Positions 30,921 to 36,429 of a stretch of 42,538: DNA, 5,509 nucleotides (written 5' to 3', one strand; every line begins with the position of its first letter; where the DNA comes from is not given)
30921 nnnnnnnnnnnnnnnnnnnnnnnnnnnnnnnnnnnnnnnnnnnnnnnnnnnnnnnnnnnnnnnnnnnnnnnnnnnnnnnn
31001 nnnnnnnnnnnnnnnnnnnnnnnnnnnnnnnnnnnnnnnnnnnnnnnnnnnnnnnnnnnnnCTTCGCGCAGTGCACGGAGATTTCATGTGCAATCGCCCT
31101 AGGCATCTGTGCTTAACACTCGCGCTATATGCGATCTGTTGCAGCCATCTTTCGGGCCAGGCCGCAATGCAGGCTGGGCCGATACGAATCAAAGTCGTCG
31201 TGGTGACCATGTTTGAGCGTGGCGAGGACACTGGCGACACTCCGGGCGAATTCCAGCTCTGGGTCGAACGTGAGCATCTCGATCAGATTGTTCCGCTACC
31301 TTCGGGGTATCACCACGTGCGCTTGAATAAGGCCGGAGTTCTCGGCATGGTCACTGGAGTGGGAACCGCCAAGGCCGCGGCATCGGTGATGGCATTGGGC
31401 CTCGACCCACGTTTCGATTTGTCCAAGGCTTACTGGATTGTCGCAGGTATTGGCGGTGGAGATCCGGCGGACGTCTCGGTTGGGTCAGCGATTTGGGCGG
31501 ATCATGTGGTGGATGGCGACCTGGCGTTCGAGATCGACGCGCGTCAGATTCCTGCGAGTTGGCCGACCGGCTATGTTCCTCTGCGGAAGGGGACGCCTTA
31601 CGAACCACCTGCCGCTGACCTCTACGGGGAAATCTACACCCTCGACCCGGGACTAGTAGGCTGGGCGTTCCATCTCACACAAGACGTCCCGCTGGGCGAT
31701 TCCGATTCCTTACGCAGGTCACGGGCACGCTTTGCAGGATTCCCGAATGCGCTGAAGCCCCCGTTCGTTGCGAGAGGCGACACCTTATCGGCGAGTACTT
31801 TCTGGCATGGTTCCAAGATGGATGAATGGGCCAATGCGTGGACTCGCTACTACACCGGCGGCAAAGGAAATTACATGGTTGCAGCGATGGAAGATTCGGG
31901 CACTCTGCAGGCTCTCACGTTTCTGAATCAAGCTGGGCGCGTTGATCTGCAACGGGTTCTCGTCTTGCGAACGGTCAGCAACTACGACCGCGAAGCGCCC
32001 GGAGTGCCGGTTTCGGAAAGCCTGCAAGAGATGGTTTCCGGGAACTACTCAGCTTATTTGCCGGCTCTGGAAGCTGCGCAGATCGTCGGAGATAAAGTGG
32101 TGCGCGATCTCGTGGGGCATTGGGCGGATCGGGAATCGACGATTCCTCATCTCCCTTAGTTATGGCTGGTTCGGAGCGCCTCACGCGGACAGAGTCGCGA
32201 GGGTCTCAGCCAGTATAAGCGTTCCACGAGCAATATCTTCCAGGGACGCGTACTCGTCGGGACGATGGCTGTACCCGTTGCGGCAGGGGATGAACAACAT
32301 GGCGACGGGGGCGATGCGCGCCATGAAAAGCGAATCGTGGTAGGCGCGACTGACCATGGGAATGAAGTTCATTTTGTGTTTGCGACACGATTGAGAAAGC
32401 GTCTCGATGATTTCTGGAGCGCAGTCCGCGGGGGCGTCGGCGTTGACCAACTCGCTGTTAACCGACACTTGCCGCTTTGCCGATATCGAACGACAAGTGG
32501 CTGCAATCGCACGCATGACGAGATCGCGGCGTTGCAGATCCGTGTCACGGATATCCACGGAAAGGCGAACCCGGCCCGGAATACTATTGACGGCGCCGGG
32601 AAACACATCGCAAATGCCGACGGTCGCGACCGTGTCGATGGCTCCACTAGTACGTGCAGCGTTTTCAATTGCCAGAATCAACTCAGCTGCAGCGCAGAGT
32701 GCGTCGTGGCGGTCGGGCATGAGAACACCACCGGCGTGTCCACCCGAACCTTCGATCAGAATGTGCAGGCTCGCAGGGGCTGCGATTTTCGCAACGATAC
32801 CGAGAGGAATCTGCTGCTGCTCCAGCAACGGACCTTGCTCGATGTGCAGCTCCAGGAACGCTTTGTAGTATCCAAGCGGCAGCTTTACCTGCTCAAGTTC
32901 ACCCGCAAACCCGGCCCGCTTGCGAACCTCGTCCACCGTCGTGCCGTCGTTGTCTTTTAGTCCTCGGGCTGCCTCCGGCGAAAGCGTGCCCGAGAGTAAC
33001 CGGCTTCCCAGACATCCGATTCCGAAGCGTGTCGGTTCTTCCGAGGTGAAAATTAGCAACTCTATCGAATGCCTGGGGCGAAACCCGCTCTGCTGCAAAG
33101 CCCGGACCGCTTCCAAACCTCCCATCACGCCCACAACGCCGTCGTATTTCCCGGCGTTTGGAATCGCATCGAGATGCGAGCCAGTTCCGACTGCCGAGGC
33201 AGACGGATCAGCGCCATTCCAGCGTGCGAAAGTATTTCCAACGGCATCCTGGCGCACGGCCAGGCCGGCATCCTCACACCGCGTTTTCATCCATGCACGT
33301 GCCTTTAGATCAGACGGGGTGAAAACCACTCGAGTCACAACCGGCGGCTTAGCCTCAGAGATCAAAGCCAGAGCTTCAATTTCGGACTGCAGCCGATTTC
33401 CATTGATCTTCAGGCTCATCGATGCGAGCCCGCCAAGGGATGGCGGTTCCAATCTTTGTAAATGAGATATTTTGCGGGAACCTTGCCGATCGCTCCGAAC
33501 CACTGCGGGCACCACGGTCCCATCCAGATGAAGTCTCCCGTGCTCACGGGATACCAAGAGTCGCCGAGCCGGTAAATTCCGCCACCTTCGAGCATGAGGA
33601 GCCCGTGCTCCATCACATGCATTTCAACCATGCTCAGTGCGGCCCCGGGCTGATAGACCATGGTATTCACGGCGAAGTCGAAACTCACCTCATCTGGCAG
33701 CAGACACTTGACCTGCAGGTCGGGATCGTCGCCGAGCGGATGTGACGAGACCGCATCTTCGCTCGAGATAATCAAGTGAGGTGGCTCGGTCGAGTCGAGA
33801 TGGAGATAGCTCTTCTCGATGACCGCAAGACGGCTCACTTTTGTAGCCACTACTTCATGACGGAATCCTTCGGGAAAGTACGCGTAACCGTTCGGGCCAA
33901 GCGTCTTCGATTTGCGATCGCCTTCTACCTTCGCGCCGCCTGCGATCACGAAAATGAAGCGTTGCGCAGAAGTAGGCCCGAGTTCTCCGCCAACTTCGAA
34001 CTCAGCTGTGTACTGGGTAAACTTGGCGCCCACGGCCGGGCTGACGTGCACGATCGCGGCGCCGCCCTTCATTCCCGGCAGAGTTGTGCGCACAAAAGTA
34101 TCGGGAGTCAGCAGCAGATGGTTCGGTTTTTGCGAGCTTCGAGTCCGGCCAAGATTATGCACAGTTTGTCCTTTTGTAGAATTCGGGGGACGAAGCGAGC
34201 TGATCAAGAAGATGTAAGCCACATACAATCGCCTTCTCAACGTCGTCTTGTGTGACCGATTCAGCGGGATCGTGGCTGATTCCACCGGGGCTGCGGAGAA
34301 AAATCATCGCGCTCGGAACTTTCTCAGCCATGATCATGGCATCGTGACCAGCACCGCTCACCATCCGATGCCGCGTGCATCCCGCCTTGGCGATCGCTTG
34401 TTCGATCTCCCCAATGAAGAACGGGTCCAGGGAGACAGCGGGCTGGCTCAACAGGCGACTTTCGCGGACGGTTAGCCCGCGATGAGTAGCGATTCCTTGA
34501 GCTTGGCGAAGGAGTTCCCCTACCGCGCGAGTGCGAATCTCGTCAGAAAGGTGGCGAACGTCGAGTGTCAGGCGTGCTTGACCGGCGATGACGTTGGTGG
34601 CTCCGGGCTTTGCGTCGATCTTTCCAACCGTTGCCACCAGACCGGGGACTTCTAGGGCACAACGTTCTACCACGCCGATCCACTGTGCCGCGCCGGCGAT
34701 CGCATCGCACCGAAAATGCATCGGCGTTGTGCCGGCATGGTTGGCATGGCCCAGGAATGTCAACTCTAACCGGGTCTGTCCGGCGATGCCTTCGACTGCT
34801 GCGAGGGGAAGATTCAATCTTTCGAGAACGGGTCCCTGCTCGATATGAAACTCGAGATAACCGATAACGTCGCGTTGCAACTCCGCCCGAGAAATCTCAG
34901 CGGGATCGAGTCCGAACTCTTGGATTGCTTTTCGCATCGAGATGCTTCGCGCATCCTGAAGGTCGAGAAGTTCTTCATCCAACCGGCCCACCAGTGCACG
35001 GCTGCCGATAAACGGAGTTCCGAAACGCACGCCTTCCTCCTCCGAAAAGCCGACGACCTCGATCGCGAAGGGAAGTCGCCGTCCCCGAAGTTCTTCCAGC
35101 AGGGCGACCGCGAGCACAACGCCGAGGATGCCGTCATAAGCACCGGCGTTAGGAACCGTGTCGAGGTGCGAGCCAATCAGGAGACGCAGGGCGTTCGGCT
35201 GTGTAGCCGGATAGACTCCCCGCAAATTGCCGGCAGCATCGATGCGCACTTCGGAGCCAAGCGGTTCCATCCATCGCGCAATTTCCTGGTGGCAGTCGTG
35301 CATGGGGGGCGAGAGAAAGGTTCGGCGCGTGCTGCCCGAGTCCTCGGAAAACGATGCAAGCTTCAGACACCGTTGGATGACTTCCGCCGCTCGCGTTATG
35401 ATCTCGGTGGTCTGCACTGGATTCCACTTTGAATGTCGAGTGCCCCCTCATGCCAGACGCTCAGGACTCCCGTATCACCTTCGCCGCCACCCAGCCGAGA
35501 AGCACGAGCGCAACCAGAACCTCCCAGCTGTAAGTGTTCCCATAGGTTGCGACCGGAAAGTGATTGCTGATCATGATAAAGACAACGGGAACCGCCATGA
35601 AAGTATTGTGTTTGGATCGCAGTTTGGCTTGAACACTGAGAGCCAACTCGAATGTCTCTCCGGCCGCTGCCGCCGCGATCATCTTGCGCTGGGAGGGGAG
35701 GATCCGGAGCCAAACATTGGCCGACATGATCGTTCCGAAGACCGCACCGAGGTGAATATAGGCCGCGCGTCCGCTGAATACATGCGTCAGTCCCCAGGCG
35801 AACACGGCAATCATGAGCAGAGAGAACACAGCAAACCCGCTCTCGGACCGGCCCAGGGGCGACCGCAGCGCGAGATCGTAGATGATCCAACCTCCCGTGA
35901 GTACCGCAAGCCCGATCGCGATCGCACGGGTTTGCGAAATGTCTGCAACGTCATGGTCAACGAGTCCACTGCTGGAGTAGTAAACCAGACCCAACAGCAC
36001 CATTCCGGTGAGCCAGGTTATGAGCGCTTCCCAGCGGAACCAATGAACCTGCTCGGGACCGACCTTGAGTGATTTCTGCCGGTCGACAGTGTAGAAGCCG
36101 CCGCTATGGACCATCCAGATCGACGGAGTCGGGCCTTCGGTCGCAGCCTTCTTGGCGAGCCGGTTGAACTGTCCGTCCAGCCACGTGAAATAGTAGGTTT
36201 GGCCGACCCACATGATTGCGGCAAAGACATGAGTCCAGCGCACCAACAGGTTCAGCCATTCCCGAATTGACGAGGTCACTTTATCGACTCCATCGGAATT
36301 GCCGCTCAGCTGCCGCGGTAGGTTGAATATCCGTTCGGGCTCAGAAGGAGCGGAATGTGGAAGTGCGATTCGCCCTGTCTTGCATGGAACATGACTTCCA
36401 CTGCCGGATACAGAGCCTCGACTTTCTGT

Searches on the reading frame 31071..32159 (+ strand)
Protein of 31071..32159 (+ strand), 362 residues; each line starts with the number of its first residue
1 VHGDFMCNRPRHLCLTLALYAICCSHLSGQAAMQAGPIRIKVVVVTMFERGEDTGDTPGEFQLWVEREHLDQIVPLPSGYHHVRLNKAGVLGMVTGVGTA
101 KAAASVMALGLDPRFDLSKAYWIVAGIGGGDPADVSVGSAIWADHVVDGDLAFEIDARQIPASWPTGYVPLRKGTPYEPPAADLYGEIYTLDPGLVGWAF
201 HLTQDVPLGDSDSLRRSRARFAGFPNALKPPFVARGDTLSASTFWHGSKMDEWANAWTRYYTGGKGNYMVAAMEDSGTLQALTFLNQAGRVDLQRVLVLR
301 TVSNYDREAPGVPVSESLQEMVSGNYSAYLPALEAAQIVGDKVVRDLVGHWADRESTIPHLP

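Call 56: search_protein_families(library=pfam, proteins=[window:31071-32159:+], max_evalue=0.00001)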
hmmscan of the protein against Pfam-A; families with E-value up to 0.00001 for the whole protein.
window:31071-32159:+ (362 aa): 1 family
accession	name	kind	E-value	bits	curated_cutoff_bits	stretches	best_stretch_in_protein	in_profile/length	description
PF06516.17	NUP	-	1.1e-105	353.7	27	1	40-353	2-306/313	Purine nucleoside permease (NUP)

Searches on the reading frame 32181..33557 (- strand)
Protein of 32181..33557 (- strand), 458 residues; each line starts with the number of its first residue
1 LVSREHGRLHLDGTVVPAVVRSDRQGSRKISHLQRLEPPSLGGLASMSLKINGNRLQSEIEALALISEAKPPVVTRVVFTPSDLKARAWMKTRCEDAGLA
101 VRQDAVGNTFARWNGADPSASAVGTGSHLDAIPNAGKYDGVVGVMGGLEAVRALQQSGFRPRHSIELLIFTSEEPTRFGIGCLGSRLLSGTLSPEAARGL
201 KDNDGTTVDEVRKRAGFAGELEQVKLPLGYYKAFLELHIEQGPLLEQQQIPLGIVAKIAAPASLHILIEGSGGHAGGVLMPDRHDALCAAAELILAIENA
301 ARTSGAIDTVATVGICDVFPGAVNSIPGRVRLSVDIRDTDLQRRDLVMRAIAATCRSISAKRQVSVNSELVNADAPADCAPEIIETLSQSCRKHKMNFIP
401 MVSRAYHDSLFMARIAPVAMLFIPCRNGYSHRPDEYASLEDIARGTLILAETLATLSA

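Call 57: search_protein_families(library=pfam, proteins=[window:32181-33557:-], max_evalue=0.00001)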
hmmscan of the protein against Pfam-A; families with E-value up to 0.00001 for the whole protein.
window:32181-33557:- (458 aa): 2 families
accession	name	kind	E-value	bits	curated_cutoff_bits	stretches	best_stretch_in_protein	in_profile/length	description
PF01546.33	Peptidase_M20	-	6.7e-25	88.6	24.6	1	126-453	3-204/206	Peptidase family M20/M25/M40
PF04389.22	Peptidase_M28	-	9.4e-09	35.7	21.3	1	108-189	1-77/193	Peptidase family M28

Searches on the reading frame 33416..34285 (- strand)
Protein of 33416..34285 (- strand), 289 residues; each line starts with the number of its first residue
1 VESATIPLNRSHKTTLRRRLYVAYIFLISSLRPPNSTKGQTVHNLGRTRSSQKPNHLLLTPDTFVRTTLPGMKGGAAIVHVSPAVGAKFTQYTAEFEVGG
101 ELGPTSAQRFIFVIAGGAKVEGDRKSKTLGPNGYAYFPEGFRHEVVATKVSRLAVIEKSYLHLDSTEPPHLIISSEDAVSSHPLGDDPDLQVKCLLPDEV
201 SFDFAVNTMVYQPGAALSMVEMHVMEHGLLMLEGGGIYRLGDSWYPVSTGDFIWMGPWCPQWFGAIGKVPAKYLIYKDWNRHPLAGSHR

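Call 57: search_protein_families(library=pfam, proteins=[window:33416-34285:-], max_evalue=0.00001)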
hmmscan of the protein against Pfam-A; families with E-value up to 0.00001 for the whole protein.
window:33416-34285:- (289 aa): 1 family
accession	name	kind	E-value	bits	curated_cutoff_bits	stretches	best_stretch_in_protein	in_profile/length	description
PF07883.17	Cupin_2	-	6e-14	51.9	27.2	1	208-274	2-67/70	Cupin domain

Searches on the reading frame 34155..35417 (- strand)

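Call 57: search_protein_families(library=pfam, proteins=[window:34155-35417:-], max_evalue=0.00001)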
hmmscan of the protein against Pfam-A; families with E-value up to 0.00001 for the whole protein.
window:34155-35417:- (420 aa): 2 families
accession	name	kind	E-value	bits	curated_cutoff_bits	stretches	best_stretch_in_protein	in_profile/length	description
PF01546.33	Peptidase_M20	-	7.9e-20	72.1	24.6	1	80-404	1-204/206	Peptidase family M20/M25/M40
PF07687.19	M20_dimer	-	2.6e-06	27.8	21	1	213-302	5-95/107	Peptidase dimerisation domain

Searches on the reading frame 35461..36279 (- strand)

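Call 57: search_protein_families(library=pfam, proteins=[window:35461-36279:-], max_evalue=0.00001)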
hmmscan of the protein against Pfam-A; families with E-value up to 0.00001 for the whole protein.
window:35461-36279:- (272 aa): 1 family
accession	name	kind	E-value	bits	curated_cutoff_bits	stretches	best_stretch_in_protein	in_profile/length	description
PF06181.16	Urate_ox_N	-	1.4e-87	294.3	26.9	1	5-265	3-263/295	Urate oxidase N-terminal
